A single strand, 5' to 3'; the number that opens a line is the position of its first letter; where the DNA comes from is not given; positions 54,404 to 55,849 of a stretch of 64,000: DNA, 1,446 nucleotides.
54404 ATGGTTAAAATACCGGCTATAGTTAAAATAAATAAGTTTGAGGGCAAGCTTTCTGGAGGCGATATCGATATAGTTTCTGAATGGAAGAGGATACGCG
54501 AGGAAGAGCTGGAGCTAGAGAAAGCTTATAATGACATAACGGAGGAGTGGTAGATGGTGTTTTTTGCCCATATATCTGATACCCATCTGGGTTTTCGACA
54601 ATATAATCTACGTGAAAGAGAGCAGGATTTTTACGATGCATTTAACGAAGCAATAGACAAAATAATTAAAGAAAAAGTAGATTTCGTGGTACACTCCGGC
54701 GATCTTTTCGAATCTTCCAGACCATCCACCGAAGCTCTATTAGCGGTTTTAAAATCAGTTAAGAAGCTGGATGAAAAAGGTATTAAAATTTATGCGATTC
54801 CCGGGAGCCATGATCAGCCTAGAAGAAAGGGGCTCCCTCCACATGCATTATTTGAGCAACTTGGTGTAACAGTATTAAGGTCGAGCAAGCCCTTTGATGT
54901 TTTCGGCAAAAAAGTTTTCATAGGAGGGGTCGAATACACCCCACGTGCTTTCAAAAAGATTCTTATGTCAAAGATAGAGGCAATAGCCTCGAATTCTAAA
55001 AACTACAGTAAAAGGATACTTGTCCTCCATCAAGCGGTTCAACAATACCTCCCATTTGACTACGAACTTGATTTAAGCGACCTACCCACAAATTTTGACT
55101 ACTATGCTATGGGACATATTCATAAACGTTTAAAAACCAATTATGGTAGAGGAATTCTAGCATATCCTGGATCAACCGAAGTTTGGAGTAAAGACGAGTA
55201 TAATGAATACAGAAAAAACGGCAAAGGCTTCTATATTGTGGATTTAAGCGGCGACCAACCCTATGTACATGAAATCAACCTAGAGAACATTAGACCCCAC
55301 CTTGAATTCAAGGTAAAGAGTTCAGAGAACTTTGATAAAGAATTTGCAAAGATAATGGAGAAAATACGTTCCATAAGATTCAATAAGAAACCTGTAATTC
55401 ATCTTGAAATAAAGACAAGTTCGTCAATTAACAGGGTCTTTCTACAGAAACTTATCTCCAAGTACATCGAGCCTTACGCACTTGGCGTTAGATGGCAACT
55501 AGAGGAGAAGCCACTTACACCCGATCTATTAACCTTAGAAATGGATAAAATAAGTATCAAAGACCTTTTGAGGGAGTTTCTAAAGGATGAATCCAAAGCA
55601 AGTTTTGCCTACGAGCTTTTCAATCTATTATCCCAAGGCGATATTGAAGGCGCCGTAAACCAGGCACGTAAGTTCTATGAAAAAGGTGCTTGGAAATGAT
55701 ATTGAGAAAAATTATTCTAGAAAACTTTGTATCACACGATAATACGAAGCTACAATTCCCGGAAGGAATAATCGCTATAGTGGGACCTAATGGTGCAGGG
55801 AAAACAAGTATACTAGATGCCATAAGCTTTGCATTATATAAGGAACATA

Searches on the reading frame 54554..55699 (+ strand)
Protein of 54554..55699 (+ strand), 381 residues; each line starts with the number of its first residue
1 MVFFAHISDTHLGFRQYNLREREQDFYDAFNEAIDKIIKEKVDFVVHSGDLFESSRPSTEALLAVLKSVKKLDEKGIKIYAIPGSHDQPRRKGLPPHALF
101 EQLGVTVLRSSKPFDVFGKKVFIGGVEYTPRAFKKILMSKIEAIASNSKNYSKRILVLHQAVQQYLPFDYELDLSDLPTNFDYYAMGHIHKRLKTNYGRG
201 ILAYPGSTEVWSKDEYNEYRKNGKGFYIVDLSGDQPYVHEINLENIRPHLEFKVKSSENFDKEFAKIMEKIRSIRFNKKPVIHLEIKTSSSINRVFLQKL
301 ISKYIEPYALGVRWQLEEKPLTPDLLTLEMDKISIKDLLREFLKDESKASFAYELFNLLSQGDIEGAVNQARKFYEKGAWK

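Call 14: search_protein_families(library=pfam, proteins=[window:54554-55699:+], max_evalue=0.001)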
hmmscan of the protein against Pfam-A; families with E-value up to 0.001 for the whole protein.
window:54554-55699:+ (381 aa): 2 families
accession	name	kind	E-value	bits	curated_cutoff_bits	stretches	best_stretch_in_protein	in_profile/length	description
PF00149.33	Metallophos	-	5.4e-16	60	21.5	1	4-191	3-190/191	Calcineurin-like phosphoesterase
PF12850.12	Metallophos_2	-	2e-09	38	27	1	4-213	3-140/154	Calcineurin-like phosphoesterase superfamily domain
